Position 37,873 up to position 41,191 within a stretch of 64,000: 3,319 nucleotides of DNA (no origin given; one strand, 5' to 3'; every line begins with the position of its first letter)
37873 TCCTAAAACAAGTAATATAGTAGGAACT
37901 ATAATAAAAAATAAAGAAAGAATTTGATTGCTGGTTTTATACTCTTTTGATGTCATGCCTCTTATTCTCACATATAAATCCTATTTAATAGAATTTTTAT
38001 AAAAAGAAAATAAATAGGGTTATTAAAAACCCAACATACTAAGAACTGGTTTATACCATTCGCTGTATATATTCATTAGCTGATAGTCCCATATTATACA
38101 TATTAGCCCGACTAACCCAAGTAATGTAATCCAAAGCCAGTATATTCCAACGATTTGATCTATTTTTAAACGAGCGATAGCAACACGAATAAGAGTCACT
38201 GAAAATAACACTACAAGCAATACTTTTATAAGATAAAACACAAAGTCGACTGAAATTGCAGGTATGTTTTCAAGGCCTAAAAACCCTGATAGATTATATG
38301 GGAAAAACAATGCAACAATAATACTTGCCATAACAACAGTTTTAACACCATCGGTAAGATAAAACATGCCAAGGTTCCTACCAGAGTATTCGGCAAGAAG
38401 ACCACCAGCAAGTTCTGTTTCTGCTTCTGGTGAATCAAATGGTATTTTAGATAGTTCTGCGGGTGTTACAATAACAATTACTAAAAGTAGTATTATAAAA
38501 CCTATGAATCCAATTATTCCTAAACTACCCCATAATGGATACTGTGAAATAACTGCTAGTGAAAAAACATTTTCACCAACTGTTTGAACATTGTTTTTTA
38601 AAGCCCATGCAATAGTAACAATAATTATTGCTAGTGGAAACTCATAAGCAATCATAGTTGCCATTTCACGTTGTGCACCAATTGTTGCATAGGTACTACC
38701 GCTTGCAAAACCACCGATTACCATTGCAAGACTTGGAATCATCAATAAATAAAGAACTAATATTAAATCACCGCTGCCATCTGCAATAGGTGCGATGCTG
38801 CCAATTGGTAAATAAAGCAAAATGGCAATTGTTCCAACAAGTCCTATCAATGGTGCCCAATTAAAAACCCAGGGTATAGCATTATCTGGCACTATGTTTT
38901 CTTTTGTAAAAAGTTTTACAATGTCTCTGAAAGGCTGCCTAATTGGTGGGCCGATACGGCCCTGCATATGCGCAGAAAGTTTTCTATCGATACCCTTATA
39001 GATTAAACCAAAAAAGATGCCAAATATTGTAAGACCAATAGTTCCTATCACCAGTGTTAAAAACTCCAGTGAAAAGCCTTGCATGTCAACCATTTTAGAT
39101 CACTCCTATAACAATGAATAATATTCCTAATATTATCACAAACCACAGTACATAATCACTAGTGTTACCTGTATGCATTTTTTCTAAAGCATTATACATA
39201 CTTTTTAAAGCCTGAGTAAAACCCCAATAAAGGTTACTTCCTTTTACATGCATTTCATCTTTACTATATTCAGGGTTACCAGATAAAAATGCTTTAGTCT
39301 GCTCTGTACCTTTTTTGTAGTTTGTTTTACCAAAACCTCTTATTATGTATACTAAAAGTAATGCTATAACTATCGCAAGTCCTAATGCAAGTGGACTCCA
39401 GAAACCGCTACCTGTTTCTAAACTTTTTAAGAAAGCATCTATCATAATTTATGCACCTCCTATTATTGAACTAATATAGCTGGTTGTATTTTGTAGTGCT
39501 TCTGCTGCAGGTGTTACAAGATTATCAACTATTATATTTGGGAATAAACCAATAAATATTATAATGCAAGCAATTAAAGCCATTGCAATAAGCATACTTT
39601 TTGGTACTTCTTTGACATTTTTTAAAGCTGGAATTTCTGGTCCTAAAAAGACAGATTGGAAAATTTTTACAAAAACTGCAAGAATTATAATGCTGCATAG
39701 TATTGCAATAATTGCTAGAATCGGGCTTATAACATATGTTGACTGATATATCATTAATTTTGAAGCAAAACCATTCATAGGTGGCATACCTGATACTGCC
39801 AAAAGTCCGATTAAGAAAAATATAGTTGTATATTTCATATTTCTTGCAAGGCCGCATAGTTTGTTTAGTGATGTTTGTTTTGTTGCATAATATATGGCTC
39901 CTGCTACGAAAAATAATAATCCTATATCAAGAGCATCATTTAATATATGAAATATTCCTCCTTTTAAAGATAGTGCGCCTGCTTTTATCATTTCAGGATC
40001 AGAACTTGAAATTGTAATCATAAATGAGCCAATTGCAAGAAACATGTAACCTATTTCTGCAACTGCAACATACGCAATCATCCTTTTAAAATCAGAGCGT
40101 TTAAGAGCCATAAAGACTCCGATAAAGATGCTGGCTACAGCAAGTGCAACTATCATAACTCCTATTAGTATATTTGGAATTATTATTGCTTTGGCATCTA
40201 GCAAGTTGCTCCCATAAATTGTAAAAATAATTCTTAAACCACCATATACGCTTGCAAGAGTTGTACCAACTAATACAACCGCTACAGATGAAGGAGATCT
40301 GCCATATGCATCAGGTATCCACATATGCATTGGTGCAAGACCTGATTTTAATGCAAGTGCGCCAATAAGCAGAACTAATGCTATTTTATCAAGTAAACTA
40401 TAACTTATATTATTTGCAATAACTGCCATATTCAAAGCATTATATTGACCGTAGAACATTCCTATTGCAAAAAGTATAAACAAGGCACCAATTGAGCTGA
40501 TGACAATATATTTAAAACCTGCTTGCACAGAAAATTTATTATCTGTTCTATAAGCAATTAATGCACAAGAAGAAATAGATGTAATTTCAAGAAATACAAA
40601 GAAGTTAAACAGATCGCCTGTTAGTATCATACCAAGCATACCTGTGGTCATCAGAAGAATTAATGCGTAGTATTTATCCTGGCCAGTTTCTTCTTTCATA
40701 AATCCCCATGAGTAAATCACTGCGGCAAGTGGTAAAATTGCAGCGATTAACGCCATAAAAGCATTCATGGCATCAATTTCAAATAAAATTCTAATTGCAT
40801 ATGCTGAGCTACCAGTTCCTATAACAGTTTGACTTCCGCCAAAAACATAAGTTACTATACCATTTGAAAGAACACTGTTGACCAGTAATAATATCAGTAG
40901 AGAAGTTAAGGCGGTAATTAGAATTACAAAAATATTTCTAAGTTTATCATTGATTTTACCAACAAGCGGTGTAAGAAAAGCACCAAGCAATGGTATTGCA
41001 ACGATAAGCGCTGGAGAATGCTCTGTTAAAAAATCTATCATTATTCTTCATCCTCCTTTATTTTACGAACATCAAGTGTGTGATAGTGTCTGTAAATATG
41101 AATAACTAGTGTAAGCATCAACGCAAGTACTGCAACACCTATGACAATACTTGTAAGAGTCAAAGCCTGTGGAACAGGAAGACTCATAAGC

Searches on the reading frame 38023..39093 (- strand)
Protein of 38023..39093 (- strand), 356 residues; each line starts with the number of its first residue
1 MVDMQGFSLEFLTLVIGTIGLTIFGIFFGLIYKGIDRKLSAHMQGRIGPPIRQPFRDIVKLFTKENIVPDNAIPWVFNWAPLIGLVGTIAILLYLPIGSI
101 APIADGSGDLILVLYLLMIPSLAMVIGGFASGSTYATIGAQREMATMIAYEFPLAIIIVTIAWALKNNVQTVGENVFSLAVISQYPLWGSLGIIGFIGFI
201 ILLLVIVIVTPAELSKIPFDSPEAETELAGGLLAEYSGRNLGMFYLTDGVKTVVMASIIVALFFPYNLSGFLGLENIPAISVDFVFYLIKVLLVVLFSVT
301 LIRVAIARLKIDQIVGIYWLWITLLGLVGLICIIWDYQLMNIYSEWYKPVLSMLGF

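Call 70: search_protein_families(library=pfam, proteins=[window:38023-39093:-], max_evalue=0.0001)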
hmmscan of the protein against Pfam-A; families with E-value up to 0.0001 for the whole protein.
window:38023-39093:- (356 aa): 1 family
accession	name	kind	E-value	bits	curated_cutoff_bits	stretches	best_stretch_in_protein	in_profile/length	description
PF00146.26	NADHdh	-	6.5e-69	233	27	1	21-333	6-297/298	NADH dehydrogenase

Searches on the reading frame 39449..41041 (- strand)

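Call 70: search_protein_families(library=pfam, proteins=[window:39449-41041:-], max_evalue=0.0001)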
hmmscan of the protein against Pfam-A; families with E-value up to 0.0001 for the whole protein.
window:39449-41041:- (530 aa): 2 families
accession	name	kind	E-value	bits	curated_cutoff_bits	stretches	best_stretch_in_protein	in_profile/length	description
PF00361.26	Proton_antipo_M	-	2.8e-41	142.1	21.5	1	142-452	2-292/294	NADH:quinone oxidoreductase/Mrp antiporter, TM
PF00662.26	Proton_antipo_N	-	2.3e-06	27.8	24.5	1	80-125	6-51/51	NADH-Ubiquinone oxidoreductase (complex I), chain 5 N-terminus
